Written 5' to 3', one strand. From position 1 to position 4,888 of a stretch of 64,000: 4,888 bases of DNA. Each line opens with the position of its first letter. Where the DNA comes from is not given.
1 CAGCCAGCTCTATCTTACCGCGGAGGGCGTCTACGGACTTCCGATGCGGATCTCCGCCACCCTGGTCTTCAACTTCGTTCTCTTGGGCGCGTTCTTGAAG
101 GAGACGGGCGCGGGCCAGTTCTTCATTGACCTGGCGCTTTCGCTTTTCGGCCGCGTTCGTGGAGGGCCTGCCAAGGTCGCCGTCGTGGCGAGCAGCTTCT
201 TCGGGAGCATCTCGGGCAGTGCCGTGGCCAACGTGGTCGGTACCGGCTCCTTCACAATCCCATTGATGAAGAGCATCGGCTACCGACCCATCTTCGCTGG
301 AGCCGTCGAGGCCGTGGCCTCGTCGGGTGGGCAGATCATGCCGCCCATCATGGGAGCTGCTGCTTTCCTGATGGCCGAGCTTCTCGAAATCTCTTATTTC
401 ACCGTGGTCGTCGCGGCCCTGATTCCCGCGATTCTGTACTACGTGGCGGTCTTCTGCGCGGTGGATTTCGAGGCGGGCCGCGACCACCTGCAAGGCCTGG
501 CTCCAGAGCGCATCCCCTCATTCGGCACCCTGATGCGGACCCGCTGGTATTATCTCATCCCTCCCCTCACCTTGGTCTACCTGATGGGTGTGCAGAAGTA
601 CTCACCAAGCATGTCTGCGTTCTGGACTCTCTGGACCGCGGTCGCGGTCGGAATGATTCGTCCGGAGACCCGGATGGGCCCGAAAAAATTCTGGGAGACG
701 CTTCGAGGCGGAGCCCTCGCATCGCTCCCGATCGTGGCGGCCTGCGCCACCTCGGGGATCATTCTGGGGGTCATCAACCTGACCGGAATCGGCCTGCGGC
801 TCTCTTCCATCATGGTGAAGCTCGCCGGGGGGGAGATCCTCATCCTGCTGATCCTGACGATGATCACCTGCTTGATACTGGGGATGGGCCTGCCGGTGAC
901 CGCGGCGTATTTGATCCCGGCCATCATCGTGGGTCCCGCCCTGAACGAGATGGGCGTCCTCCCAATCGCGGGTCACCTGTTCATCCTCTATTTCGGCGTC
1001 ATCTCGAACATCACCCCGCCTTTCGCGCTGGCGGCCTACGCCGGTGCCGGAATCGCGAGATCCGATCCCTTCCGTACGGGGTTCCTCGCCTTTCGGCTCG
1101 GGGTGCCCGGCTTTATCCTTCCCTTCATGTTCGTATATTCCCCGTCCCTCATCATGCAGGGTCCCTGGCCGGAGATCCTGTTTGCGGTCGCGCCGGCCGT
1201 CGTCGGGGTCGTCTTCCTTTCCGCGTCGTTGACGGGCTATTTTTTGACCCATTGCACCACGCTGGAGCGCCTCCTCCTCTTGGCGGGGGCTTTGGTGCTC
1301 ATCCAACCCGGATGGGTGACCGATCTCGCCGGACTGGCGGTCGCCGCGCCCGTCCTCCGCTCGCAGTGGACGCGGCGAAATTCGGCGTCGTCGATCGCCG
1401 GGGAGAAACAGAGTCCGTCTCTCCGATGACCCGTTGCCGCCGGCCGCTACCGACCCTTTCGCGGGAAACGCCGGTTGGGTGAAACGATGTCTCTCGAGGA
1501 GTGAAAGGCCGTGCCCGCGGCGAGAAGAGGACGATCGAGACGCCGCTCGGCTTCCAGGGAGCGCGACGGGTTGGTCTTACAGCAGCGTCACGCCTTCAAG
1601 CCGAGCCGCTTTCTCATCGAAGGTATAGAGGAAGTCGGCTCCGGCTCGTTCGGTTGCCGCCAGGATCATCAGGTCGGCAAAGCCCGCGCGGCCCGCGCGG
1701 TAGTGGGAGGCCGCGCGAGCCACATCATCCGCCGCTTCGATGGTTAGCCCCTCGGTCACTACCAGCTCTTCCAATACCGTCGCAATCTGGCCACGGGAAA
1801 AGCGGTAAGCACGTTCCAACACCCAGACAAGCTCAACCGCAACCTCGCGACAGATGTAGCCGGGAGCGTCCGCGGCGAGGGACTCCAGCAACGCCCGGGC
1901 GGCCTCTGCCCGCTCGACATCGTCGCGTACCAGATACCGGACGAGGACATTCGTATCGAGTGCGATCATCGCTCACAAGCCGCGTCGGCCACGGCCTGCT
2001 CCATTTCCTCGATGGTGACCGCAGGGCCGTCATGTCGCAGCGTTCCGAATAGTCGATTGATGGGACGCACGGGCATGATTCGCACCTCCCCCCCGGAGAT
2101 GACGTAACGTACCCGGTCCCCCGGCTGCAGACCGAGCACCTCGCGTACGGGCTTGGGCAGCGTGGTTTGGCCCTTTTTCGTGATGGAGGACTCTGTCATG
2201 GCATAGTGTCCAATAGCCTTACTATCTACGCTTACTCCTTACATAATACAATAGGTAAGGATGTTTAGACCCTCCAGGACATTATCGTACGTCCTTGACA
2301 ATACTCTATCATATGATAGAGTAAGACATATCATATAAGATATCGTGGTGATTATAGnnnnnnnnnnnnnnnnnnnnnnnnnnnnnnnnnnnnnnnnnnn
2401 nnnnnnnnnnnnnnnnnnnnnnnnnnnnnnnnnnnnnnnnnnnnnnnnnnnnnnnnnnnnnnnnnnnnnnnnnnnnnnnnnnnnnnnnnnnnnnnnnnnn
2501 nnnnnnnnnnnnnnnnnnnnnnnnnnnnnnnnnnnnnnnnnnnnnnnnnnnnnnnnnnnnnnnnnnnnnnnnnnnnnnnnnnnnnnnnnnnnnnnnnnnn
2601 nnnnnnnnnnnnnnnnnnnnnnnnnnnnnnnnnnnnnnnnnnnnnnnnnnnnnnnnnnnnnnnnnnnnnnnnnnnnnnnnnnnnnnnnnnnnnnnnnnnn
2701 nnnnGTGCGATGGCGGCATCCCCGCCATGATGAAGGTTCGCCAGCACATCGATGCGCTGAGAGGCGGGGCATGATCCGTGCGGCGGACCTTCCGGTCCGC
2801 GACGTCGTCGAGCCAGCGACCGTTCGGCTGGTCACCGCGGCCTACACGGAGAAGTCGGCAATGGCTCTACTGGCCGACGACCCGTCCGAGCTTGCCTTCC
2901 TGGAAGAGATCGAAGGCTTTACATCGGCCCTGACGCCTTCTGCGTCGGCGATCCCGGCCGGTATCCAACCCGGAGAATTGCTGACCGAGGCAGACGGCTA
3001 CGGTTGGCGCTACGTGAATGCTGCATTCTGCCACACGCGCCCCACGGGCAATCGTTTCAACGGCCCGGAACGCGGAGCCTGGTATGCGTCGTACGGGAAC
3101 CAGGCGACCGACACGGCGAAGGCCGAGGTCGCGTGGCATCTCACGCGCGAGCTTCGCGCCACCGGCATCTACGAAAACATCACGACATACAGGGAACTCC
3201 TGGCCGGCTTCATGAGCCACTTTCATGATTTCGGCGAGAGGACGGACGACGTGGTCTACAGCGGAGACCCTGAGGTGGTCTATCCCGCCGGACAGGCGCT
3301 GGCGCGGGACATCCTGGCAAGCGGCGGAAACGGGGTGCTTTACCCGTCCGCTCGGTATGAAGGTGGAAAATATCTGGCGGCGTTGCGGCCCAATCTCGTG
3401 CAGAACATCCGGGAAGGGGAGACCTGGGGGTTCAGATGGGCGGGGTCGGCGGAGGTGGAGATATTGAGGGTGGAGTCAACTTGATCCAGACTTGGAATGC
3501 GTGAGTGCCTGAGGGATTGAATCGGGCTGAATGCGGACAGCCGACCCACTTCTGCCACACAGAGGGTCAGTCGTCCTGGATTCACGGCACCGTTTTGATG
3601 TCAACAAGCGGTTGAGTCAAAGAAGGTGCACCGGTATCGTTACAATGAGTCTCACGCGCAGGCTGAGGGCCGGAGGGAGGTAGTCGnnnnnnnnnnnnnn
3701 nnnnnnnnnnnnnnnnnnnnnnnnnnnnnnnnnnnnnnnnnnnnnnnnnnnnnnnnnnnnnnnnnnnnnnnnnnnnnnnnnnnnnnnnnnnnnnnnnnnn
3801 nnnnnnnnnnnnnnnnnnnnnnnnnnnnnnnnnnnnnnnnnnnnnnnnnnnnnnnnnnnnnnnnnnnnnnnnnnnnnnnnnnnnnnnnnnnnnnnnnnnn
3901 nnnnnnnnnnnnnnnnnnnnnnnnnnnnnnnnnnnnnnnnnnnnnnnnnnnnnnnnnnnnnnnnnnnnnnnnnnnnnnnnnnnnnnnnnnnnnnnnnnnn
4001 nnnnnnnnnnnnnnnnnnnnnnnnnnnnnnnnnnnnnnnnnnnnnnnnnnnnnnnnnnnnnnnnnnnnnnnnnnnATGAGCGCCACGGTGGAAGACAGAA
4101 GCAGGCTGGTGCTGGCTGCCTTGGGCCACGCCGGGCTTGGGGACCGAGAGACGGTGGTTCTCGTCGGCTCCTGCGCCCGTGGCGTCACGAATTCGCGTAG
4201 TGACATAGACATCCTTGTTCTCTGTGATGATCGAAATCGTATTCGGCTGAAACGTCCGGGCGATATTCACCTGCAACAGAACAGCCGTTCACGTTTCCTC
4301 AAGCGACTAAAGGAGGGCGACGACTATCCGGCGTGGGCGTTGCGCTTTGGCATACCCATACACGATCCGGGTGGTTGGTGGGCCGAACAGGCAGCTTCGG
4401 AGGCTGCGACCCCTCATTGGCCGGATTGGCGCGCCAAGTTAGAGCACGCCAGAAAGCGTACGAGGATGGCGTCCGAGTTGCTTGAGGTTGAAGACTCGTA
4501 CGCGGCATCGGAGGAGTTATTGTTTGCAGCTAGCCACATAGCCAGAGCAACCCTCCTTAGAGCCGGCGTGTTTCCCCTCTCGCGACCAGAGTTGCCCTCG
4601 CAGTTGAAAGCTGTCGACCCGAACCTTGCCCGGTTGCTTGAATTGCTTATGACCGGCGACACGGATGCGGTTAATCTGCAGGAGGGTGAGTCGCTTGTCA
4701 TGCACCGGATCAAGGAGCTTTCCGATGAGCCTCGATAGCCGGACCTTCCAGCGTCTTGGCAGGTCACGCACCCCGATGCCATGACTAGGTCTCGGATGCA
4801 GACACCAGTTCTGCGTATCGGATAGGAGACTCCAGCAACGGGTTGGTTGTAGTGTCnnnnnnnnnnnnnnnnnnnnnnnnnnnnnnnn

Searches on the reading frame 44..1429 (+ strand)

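Call 40: search_protein_families(library=pfam, proteins=[window:44-1429:+], max_evalue=0.0001)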
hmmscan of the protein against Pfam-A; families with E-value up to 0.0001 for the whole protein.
window:44-1429:+ (461 aa): 3 families
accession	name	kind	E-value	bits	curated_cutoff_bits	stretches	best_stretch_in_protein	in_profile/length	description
PF06808.19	DctM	-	4.6e-92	309.4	23.8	1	5-377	51-412/413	Tripartite ATP-independent periplasmic transporter, DctM component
PF11874.13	DUF3394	-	1e-06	29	28.2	1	380-427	3-50/181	Domain of unknown function (DUF3394)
PF04186.18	FxsA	-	5.1e-05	23.8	25.2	1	406-444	66-104/109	FxsA cytoplasmic membrane protein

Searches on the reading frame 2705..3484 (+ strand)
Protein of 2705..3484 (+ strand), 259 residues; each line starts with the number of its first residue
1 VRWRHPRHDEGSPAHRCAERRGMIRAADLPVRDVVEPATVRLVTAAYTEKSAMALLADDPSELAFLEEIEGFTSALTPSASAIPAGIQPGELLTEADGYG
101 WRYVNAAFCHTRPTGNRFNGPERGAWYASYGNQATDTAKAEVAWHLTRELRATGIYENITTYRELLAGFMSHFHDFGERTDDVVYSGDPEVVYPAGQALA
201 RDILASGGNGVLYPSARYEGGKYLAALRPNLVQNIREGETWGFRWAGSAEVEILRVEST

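Call 40: search_protein_families(library=pfam, proteins=[window:2705-3484:+], max_evalue=0.0001)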
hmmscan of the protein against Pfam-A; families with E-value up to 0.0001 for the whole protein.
window:2705-3484:+ (259 aa): 1 family
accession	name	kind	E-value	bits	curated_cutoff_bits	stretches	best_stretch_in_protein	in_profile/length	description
PF08808.17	RES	-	6.5e-19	68.9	23.2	1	102-245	9-156/157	RES domain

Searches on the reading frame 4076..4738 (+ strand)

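Call 40: search_protein_families(library=pfam, proteins=[window:4076-4738:+], max_evalue=0.0001)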
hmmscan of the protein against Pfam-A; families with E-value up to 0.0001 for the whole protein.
window:4076-4738:+ (220 aa): 2 families
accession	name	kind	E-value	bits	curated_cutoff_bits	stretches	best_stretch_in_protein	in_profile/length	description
PF01909.29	NTP_transf_2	-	4.6e-07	30.6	21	1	24-64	14-47/93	Nucleotidyltransferase domain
PF18765.7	Polbeta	-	8.2e-05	23.1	26.9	0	26-57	15-44/93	Polymerase beta, Nucleotidyltransferase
